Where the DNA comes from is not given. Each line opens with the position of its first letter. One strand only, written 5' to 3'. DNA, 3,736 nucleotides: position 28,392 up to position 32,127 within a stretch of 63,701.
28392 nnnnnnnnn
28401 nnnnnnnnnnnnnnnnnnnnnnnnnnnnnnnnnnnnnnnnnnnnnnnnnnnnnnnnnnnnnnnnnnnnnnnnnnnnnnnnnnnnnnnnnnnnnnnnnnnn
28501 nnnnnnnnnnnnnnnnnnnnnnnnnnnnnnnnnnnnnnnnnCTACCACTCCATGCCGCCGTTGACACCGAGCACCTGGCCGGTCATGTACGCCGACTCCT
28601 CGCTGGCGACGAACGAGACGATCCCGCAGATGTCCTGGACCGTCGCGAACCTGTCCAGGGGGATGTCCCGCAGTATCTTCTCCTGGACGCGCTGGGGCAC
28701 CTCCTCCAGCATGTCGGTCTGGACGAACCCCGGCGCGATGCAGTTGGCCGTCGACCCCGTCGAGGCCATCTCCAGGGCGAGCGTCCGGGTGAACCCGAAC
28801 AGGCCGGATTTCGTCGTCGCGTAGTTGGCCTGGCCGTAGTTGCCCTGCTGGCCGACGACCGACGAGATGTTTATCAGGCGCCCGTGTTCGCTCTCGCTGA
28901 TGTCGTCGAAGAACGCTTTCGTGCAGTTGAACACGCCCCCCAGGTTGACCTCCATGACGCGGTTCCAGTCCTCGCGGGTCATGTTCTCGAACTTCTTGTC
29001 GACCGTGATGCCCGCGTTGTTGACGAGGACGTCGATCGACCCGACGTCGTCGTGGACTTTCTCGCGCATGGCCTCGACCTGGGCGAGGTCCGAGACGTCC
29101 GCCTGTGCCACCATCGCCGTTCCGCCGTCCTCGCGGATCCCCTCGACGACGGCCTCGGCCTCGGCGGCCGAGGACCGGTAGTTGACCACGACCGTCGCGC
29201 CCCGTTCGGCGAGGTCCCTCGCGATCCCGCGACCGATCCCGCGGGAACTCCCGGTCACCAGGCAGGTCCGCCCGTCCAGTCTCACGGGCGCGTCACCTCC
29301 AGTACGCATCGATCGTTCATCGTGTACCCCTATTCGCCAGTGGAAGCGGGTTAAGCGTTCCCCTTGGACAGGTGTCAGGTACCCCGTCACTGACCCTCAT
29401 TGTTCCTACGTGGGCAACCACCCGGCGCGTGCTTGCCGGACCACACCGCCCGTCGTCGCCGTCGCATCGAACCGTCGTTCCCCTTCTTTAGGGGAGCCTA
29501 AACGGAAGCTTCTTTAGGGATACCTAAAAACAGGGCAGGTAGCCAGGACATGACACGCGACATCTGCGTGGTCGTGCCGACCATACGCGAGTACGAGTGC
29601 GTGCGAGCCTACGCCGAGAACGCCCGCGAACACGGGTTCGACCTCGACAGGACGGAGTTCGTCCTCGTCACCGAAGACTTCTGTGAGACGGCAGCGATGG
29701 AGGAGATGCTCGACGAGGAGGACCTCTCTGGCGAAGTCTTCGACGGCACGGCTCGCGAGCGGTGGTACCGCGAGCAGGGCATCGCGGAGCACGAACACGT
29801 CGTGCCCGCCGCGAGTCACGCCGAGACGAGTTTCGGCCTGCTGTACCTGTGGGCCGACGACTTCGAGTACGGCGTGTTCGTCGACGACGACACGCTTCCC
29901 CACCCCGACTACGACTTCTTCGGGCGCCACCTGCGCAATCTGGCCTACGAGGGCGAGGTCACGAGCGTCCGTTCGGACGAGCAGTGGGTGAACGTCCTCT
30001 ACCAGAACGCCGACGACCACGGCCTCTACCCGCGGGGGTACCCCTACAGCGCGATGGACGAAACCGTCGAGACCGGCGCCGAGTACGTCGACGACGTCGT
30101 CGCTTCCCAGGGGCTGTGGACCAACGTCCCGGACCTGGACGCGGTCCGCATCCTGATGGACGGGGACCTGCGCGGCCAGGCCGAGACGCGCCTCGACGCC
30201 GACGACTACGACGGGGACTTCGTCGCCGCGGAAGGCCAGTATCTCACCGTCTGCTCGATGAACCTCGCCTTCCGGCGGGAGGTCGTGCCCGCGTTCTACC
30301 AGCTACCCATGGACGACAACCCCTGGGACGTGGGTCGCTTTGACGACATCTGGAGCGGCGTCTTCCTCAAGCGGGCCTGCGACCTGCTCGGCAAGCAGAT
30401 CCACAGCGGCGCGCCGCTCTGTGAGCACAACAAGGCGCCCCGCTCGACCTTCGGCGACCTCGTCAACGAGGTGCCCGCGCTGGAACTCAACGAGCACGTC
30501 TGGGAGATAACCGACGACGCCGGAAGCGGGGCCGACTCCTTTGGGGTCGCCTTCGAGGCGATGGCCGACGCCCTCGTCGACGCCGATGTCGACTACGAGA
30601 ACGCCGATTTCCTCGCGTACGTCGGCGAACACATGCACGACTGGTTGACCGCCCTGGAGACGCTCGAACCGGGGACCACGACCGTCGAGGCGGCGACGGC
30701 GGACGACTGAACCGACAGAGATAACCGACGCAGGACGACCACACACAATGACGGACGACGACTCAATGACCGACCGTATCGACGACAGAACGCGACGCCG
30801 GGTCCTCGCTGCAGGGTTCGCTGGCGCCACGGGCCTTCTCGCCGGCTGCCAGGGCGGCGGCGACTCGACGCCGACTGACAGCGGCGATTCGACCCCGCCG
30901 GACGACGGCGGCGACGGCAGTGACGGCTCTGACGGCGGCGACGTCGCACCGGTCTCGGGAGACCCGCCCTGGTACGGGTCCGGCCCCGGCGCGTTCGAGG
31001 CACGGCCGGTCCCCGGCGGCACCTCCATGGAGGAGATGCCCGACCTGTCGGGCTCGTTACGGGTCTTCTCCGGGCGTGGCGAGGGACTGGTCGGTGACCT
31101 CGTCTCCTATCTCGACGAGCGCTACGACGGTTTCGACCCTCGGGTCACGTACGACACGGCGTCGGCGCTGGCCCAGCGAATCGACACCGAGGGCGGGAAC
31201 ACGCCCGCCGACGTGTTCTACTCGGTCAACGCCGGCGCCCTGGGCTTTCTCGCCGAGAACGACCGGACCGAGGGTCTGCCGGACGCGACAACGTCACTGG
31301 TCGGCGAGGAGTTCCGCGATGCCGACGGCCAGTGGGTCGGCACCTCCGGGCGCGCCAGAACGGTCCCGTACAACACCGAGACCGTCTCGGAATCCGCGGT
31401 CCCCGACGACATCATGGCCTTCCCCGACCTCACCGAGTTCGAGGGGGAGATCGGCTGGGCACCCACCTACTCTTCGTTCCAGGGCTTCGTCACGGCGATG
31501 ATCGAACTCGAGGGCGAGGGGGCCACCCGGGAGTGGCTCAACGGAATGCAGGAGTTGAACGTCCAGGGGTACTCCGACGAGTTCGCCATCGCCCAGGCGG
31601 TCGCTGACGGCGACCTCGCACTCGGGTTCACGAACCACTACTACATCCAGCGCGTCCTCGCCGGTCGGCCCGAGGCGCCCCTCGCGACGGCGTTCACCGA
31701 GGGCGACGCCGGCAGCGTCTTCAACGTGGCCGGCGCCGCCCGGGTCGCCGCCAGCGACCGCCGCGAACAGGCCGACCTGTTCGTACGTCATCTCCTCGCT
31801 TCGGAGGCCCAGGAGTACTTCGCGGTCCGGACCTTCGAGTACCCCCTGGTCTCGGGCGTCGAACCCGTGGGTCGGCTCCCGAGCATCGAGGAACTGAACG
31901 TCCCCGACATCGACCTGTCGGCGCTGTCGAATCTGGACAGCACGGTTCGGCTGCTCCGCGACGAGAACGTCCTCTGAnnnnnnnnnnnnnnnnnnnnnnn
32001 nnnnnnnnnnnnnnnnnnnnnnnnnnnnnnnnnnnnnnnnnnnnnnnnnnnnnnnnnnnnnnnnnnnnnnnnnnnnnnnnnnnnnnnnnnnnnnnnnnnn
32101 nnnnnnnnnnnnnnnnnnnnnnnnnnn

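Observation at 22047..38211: Recurrent 16-bp palindrome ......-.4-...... at seven promoter-proximal sites: candidate operator of a local regulon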

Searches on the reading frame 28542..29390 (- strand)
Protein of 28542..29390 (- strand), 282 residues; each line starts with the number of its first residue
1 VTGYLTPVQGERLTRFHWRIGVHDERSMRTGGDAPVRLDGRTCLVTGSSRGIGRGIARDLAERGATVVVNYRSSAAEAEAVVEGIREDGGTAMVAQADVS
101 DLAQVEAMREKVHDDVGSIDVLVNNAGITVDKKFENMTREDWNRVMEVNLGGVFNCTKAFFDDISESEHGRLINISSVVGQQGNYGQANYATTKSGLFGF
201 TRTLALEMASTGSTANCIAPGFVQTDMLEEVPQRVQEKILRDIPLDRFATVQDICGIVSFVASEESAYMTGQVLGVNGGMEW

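Call 13: search_protein_families(library=pfam, proteins=[window:28542-29390:-], max_evalue=0.01)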
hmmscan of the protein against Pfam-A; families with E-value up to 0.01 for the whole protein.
window:28542-29390:- (282 aa): 5 families
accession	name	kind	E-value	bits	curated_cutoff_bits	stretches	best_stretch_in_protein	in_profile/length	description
PF13561.12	adh_short_C2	-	6e-62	209.7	27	1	49-280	5-235/236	Enoyl-(Acyl carrier protein) reductase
PF00106.31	adh_short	-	4.2e-60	203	26.6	1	42-233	2-192/195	short chain dehydrogenase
PF08659.16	KR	-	4.4e-25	89.1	22.6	1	42-223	2-178/180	KR domain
PF01370.27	Epimerase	-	5.9e-05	23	20.9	1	44-181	2-121/240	NAD dependent epimerase/dehydratase family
PF23441.1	SDR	-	0.0001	22.2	27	1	39-230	6-201/258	SDR-like rossmann domain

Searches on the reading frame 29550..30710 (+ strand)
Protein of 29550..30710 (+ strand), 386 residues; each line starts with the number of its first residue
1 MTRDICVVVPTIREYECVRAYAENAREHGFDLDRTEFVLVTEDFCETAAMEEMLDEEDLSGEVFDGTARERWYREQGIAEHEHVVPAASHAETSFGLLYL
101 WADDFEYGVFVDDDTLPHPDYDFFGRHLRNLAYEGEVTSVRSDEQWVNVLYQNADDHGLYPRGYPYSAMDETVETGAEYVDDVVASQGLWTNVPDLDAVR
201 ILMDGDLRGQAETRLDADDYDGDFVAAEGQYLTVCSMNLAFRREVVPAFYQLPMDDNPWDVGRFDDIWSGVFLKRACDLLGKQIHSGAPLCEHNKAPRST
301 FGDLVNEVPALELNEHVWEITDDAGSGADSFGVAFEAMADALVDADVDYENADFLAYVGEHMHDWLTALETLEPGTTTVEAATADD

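Call 14: search_protein_families(library=pfam, proteins=[window:29550-30710:+], max_evalue=0.01)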
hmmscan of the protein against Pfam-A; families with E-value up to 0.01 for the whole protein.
window:29550-30710:+ (386 aa): 1 family
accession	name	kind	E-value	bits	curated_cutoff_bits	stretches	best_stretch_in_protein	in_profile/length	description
PF03214.19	RGP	-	3.2e-15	56.6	23.8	1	106-321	90-289/342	Reversibly glycosylated polypeptide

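Call 16: find_homologous_proteins(query=window:29550-30710:+, max_evalue=1e-20)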
Query window:29550-30710:+ (386 aa): 1599 proteins with E <= 1e-20 among 8000 candidates; the best 120 are listed.
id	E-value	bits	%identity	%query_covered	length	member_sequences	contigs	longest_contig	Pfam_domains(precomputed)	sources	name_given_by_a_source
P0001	1.4e-263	892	100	100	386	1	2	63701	PF03214.20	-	-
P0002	1.6e-233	793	88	100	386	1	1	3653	PF03214.20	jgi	-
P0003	5.3e-233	791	88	100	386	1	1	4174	PF03214.20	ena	-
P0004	4.2e-232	788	87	100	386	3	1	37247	PF03214.20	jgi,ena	-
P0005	1.1e-231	787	88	100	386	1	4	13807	PF03214.20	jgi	jgi:hypothetical protein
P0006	3.0e-231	785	87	100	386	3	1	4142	PF03214.20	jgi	jgi:hypothetical protein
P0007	2.1e-230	783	87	100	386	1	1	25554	PF03214.20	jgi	jgi:hypothetical protein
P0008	6.1e-229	778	87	100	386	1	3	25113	PF03214.20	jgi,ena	-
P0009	4.7e-226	768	85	100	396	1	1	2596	PF03214.20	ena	-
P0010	2.3e-222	756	83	100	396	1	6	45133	PF03214.20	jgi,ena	-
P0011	2.1e-216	736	82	100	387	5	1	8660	PF03214.20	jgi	-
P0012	4.3e-214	729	80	100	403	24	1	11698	PF03214.20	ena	-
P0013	1.4e-213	727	81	100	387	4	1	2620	PF03214.20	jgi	-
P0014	2.1e-211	720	80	100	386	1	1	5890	PF03214.20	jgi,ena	-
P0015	4.8e-211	719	80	100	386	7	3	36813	PF03214.20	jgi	jgi:hypothetical protein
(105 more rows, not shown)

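Call 18: find_related_loci(query=A1, collection=genome_contigs, flank=10000)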
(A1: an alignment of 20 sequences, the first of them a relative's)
Query A1 (386 aa) in genome_contigs; peptide patterns used: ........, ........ (x = any residue, [..] = any of these).
493 stretches matched a pattern; 424 encode a relative of the query (tblastn E <= 1e-3); the best 80 are kept; 80 distinct loci.
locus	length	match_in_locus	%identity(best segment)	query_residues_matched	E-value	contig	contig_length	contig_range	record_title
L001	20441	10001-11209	80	1-386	0e+0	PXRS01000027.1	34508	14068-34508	MAG: Halobacteriales archaeon QS_5_68_33 qs_5_scaffold_272, whole genome shotgun sequence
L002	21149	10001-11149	79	4-386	0e+0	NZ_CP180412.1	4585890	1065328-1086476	Halosimplex sp. TS25 chromosome, complete genome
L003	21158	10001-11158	79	1-386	0e+0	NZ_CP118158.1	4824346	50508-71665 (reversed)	Halosimplex aquaticum strain XZYJT29 chromosome, complete genome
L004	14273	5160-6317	78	1-386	0e+0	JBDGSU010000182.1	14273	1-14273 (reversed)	MAG: Halosimplex sp. isolate DAL-WCL_24_53C4R c_000000004239, whole genome shotgun sequence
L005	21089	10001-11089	78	1-386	0e+0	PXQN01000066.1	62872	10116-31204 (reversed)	MAG: Halobacteriales archaeon QH_10_67_22 qh_10_scaffold_267, whole genome shotgun sequence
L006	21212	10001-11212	73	1-386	0e+0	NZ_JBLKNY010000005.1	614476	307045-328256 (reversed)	Halosimplex marinum strain XH63 XH63_ctg005, whole genome shotgun sequence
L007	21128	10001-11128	77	1-376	0e+0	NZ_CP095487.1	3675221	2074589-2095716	Halorientalis marina strain GDY88 chromosome, complete genome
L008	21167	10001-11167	75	1-386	0e+0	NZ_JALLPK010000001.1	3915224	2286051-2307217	Halocatena marina strain DFN5 assembly_1, whole genome shotgun sequence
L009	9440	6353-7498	76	4-384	0e+0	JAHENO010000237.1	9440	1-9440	MAG: Haloarculaceae archaeon isolate BinSanityLC-kmean-bin_18-bin_0-refined_0 c_000003059803, whole genome shotgun seque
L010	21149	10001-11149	78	4-386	0e+0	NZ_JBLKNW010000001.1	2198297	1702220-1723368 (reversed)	Halosimplex amylolyticum strain DYHT-AS-1 DYHTAS1_ctg01, whole genome shotgun sequence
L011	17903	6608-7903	71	1-386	0e+0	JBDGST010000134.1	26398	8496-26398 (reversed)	MAG: Haloarculaceae archaeon isolate DAL-WCL_24_49C3R c_000000001466, whole genome shotgun sequence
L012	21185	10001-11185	74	2-382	0e+0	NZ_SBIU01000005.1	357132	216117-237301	Halorussus halobius strain HD8-83 Scaffold4_1, whole genome shotgun sequence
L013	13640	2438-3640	74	4-386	0e+0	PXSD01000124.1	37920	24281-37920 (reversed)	MAG: Halobacteriales archaeon QS_9_67_15 qs_9_scaffold_461, whole genome shotgun sequence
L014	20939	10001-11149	75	1-385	0e+0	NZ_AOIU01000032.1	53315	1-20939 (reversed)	Halosimplex carlsbadense 2-9-1 strain 2/9/2001 contig_32, whole genome shotgun sequence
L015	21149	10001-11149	75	1-379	0e+0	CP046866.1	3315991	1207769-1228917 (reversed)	Salinibaculum litoreum strain HD8-45 chromosome, complete genome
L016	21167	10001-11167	72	1-386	0e+0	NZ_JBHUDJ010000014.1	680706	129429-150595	Halorientalis brevis strain CGMCC 1.12125 platanus_K_17_124_14, whole genome shotgun sequence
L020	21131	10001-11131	76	1-373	0e+0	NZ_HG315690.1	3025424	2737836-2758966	Halopiger goleimassiliensis strain IIH3, whole genome shotgun sequence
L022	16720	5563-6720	72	1-386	0e+0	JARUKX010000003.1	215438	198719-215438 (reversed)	Haloarculaceae archaeon H-GB1-1 3, whole genome shotgun sequence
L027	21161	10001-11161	72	1-386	0e+0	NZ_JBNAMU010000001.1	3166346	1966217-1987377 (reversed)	Haloarcula amylolytica strain MBLA0133 contig.1.cir, whole genome shotgun sequence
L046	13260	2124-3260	73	1-377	0e+0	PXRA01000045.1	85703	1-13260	MAG: Halobacteriales archaeon QH_8_64_26 qh_8_scaffold_25, whole genome shotgun sequence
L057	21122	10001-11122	74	1-373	0e+0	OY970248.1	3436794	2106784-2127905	MAG: Haloferacaceae archaeon isolate MFD01721.bin.c.6 genome assembly, chromosome: 1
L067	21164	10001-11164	72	1-386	0e+0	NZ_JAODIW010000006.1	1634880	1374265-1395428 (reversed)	Halobium salinum strain YJ-8-S platanus_K_default_6, whole genome shotgun sequence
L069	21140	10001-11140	73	1-376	0e+0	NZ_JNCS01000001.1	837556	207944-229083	Natrinema altunense strain AJ2 N_altunense_AJ2_contig_1, whole genome shotgun sequence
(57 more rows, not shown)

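Call 49: search_protein_families(library=ncbifam, proteins=[window:29550-30710:+], max_evalue=0.001)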
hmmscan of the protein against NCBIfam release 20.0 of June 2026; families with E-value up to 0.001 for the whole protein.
window:29550-30710:+ (386 aa): 0 families

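Call 51: search_protein_families(library=pfam, proteins=[L016:4871-6001:-, L022:2137-3315:+, L027:5676-6650:-, L057:12511-14343:-, L057:14470-15018:+, L020:8848-9993:+, L016:6098-7051:-, L046:3460-4332:+, L069:18705-19223:-, L067:12838-14037:+], max_evalue=0.001)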
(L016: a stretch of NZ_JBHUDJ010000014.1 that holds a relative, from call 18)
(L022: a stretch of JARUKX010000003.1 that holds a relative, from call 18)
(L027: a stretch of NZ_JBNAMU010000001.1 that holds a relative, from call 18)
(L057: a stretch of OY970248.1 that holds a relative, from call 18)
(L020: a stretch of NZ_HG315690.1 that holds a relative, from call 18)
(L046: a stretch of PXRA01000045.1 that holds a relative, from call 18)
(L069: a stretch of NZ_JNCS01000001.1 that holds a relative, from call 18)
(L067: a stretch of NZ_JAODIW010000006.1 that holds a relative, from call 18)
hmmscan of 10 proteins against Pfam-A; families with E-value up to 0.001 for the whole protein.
L016:4871-6001:- (376 aa): 1 family
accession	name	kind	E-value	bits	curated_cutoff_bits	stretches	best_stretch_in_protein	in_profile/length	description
PF01497.23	Peripla_BP_2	-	3.9e-21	76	27.5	1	58-327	3-231/235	Periplasmic binding protein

L022:2137-3315:+ (392 aa): 1 family
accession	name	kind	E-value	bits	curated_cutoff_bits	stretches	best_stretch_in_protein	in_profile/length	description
PF01497.23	Peripla_BP_2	-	1.7e-23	83.7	27.5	1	83-352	4-233/235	Periplasmic binding protein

L027:5676-6650:- (324 aa): 1 family
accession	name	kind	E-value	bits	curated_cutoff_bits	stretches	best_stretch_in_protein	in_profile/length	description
PF01497.23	Peripla_BP_2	-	5.6e-19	68.9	27.5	1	86-283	57-232/235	Periplasmic binding protein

L057:12511-14343:- (610 aa): 3 families
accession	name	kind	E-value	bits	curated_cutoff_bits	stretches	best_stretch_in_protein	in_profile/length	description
PF07731.20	Cu-oxidase_2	-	1.3e-16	61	20.4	1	482-604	31-135/137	Multicopper oxidase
PF07732.21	Cu-oxidase_3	-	1.3e-11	45.1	21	2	104-135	12-44/119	Multicopper oxidase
PF10518.14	TAT_signal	-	0.00071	19.8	22.7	0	10-28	3-21/21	TAT (twin-arginine translocation) pathway signal sequence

L057:14470-15018:+ (182 aa): 1 family
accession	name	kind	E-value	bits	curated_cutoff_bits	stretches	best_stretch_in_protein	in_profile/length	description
PF13618.11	Gluconate_2-dh3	-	0.00061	20.6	23.4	1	36-162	1-135/135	Gluconate 2-dehydrogenase subunit 3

L020:8848-9993:+ (381 aa): 1 family
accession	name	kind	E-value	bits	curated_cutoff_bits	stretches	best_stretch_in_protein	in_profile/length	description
PF03706.18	LPG_synthase_TM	-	1.4e-43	149.9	33.4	1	32-347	2-302/302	Lysylphosphatidylglycerol synthase TM region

L016:6098-7051:- (317 aa): 8 families
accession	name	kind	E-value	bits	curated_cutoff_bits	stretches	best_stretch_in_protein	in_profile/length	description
PF00005.33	ABC_tran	-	1.6e-33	116.7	25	1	82-226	6-137/137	ABC transporter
PF13304.12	AAA_21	-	1.2e-10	42.4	27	1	89-113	1-31/304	AAA domain, putative AbiEii toxin, Type IV TA system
PF02463.25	SMC_N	-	4e-09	36.7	40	0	117-249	110-192/220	RecF/RecN/SMC N terminal domain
PF09818.15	ABC_ATPase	-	8e-06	25.5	23.2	0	82-125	75-114/283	P-loop domain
PF13555.12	AAA_29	-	2e-05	24.7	27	1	81-110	16-45/61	P-loop containing region of AAA domain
PF13191.12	AAA_16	-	5.3e-05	24.2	32.6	1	80-128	17-66/167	AAA ATPase domain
PF13481.12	AAA_25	-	5.7e-05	23.3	27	1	84-124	30-67/195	AAA domain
PF13476.12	AAA_23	-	0.00035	21.7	27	1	82-107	15-39/201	AAA domain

L046:3460-4332:+ (290 aa): 0 families

L069:18705-19223:- (172 aa): 1 family
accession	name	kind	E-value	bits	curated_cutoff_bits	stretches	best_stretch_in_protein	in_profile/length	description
PF13618.11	Gluconate_2-dh3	-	1.7e-08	35.3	23.4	1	39-151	4-125/135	Gluconate 2-dehydrogenase subunit 3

L067:12838-14037:+ (399 aa): 4 families
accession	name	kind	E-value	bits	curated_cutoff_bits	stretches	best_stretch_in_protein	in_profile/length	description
PF13343.11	SBP_bac_6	-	6.8e-13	49.1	24.6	1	141-357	2-220/245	Bacterial extracellular solute-binding protein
PF13416.11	SBP_bac_8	-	2.1e-10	41.3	27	1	111-359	6-264/279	Bacterial extracellular solute-binding protein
PF01547.30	SBP_bac_1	-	6.7e-08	33.3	26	1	107-344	10-306/307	Bacterial extracellular solute-binding protein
PF13531.11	SBP_bac_11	-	2.2e-07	31.3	25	0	233-349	120-223/227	Bacterial extracellular solute-binding protein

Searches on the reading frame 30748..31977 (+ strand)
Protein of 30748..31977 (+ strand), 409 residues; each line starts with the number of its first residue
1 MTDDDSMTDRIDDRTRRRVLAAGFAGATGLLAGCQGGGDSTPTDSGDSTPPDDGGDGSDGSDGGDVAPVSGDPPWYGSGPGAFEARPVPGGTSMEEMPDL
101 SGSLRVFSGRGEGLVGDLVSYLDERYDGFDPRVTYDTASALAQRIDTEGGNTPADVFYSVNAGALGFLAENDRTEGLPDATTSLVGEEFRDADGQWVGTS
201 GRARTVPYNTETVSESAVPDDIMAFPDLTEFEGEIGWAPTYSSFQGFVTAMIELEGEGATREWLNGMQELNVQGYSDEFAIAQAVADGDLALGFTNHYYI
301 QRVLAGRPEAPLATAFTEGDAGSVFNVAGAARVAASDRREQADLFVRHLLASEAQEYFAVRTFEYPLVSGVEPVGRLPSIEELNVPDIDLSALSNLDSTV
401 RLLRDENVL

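Call 14: search_protein_families(library=pfam, proteins=[window:30748-31977:+], max_evalue=0.01)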
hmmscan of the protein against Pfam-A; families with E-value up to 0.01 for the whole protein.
window:30748-31977:+ (409 aa): 4 families
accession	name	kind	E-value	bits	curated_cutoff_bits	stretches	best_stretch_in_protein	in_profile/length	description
PF13343.11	SBP_bac_6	-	1.2e-10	41.8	24.6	1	151-369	1-220/245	Bacterial extracellular solute-binding protein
PF13416.11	SBP_bac_8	-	7.7e-08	32.9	27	1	133-370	14-264/279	Bacterial extracellular solute-binding protein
PF01547.30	SBP_bac_1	-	3.5e-07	30.9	26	1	130-356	23-307/307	Bacterial extracellular solute-binding protein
PF13531.11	SBP_bac_11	-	3.3e-05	24.2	25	1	126-358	23-221/227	Bacterial extracellular solute-binding protein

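Call 49: search_protein_families(library=ncbifam, proteins=[window:30748-31977:+], max_evalue=0.001)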
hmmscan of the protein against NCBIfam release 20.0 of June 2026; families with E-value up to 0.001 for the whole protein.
window:30748-31977:+ (409 aa): 3 families
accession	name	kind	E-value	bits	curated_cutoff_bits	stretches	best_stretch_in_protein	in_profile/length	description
TIGR03261.1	phnS2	equivalog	1.7e-07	30.6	392.75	1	134-379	54-300/334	putative 2-aminoethylphosphonate ABC transporter substrate-binding protein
TIGR01254.1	sfuA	subfamily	2.1e-07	30.5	93.4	1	240-372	143-273/306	thiamine ABC transporter substrate-binding protein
TIGR01276.1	thiB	equivalog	0.00046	19.5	317.15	0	273-371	192-284/324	thiamine ABC transporter substrate binding subunit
